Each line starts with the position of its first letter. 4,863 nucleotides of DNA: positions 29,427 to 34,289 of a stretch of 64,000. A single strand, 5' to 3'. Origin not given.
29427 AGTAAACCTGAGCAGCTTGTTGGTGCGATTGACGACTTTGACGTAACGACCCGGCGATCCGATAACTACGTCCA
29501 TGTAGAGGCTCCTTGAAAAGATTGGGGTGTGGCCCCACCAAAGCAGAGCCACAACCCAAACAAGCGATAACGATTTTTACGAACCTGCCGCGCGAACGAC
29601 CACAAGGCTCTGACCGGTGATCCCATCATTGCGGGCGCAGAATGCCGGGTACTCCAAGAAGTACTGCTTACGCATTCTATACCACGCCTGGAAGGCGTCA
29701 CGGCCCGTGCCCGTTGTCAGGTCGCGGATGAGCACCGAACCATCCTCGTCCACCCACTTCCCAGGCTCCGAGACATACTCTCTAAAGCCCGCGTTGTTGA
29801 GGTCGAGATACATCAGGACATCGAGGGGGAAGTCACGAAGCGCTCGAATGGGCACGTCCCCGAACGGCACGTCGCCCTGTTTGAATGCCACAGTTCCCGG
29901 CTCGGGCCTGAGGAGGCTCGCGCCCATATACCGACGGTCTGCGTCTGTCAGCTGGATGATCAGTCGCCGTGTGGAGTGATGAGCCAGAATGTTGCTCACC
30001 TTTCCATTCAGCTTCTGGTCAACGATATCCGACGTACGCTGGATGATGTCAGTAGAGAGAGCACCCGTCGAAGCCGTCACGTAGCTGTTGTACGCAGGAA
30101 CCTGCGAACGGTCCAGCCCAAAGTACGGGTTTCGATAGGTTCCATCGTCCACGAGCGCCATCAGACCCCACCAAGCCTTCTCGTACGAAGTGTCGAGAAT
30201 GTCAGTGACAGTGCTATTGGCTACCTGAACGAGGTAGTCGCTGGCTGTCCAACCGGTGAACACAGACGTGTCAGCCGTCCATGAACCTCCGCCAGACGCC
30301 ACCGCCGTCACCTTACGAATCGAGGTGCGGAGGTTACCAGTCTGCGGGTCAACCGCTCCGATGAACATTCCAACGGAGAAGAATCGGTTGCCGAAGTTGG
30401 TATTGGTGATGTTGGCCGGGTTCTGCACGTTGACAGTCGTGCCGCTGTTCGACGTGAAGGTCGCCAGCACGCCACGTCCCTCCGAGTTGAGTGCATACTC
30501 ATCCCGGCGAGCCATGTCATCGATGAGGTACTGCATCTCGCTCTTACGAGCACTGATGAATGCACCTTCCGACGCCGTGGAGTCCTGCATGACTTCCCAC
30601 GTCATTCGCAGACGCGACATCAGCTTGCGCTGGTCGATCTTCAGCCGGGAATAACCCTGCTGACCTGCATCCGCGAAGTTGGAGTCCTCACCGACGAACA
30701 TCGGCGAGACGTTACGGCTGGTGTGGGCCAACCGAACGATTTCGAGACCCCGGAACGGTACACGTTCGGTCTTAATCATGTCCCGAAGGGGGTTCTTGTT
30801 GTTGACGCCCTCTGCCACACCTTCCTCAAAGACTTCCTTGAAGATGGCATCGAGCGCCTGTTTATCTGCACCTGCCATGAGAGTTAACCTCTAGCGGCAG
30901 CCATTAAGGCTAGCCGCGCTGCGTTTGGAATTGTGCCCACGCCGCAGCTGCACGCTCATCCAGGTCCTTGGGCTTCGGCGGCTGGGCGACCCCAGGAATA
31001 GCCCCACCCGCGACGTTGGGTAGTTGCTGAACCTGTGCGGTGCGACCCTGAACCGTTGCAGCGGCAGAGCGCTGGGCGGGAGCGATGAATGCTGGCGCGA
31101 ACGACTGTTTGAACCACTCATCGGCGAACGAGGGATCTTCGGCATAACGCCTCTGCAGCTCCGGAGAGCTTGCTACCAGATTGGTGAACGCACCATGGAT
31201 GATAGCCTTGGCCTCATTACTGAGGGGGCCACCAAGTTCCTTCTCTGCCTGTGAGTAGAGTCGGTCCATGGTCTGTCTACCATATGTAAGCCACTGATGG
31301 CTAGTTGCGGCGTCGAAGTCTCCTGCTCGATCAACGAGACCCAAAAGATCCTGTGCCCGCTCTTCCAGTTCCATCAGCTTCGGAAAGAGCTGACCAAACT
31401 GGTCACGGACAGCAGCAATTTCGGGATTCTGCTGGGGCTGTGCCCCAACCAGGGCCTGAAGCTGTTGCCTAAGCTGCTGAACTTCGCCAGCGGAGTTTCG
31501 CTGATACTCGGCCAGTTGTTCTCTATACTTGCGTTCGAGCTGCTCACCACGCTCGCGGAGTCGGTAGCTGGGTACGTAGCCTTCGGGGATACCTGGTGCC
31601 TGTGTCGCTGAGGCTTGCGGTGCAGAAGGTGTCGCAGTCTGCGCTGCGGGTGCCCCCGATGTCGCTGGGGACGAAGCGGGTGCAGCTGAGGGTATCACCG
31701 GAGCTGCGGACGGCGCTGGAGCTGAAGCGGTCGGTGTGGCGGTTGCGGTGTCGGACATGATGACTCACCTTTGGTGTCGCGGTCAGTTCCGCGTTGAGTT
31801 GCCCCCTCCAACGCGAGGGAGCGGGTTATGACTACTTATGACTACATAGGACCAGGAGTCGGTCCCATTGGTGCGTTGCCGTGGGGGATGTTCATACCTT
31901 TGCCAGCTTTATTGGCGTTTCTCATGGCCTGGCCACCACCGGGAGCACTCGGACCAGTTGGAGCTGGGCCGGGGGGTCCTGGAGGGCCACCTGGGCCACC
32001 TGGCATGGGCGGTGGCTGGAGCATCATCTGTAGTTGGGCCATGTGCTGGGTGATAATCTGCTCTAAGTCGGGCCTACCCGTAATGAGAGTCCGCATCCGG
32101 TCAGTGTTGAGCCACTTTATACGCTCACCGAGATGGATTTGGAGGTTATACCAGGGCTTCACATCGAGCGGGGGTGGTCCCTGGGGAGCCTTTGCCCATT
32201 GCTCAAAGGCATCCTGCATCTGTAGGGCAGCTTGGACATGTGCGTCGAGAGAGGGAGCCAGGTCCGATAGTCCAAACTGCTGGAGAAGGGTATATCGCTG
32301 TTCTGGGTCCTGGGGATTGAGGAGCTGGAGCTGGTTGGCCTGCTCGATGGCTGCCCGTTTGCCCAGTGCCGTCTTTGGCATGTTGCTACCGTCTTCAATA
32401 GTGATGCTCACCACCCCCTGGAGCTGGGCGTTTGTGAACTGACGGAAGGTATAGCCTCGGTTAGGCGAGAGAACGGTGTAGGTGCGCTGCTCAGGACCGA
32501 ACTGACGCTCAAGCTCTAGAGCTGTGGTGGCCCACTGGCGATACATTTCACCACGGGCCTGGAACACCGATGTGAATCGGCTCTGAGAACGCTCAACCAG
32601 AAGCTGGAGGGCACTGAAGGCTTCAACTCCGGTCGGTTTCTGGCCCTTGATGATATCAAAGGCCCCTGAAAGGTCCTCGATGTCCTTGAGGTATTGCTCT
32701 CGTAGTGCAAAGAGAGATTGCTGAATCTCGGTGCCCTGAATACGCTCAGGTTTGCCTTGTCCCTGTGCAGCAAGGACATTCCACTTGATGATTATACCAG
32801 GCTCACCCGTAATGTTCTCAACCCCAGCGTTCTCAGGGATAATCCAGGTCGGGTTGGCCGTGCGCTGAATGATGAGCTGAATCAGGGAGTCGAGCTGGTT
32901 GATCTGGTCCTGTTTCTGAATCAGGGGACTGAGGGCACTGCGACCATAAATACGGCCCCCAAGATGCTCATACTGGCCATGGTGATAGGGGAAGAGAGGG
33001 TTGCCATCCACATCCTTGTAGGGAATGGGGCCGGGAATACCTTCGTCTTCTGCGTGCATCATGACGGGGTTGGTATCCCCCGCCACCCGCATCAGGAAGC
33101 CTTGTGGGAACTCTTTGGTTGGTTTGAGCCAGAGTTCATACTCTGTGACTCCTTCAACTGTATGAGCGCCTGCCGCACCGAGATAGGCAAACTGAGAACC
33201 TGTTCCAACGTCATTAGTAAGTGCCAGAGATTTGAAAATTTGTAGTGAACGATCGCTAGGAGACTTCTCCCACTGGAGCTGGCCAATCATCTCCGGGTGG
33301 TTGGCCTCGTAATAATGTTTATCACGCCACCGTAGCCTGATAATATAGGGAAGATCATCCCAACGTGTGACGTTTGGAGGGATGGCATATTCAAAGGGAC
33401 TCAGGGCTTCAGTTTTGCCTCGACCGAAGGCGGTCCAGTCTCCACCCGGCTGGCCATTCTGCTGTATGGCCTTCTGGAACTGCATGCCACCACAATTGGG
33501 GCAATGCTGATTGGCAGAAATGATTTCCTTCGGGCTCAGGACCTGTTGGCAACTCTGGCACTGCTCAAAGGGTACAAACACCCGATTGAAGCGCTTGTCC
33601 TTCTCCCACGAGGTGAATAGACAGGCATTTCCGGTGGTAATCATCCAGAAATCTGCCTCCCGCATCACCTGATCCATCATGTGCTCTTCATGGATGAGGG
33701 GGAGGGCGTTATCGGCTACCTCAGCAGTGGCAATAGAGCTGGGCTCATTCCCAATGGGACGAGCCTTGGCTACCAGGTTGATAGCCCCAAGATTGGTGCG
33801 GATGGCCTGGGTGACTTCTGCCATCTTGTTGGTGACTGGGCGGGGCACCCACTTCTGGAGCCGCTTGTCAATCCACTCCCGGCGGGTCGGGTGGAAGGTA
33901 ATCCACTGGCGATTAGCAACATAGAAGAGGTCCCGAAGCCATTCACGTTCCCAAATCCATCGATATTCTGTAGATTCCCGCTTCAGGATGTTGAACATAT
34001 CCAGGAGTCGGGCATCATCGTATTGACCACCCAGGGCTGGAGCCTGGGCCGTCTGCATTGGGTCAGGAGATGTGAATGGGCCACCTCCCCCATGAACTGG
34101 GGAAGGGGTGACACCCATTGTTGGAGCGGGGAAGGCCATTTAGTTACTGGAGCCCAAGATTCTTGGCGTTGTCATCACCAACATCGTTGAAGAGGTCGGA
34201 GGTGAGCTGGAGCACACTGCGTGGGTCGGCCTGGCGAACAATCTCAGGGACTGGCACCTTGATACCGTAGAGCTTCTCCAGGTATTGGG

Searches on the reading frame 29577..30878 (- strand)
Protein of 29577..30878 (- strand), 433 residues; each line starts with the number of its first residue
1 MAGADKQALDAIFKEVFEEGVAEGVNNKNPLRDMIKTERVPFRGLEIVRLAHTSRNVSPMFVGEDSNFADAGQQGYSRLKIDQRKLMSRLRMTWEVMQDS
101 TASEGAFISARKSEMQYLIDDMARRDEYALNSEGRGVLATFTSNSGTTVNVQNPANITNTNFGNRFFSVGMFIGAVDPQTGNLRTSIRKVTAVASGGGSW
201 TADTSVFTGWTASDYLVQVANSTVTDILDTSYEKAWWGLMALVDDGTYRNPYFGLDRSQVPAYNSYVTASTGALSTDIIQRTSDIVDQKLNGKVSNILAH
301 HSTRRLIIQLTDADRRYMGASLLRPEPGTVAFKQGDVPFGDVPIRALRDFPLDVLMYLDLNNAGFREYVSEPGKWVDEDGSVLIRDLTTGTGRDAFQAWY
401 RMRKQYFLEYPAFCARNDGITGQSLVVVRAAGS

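Call 11: search_protein_families(library=phrogs, proteins=[window:29577-30878:-], max_evalue=0.001)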
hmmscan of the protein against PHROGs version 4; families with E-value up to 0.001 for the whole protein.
window:29577-30878:- (433 aa): 1 family
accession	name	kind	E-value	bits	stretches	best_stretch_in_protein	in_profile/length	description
phrog_14242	-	head and packaging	5.3e-23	82.4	1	7-386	6-358/396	major head protein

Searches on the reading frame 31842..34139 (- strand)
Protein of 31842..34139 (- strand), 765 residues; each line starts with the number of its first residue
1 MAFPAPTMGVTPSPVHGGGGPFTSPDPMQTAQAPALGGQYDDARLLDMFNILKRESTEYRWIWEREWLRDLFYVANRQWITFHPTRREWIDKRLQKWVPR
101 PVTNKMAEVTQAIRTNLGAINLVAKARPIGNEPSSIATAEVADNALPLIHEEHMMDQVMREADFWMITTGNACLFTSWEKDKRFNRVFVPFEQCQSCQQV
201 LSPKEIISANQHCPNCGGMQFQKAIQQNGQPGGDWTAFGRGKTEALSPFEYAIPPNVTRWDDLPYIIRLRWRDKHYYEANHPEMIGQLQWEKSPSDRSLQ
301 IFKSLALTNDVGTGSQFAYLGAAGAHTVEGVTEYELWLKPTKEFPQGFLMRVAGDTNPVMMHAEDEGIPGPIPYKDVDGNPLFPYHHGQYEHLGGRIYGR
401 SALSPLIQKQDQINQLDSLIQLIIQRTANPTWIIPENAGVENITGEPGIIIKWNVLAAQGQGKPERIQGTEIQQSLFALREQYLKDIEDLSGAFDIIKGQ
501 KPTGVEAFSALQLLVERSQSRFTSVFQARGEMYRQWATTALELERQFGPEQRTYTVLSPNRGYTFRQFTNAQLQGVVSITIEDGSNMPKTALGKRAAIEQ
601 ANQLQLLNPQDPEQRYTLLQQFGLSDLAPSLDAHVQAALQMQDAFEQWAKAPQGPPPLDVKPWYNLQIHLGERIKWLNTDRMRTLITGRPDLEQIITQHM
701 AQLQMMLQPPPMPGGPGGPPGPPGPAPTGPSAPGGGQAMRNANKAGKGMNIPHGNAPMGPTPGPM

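Call 11: search_protein_families(library=phrogs, proteins=[window:31842-34139:-], max_evalue=0.001)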
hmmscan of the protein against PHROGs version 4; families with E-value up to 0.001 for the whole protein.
window:31842-34139:- (765 aa): 2 families
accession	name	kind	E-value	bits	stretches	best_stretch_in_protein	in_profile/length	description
phrog_156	-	head and packaging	1.1e-26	94.5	2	239-646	144-571/681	portal protein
phrog_332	-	connector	4.6e-12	46.1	1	383-522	260-403/560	head-tail adaptor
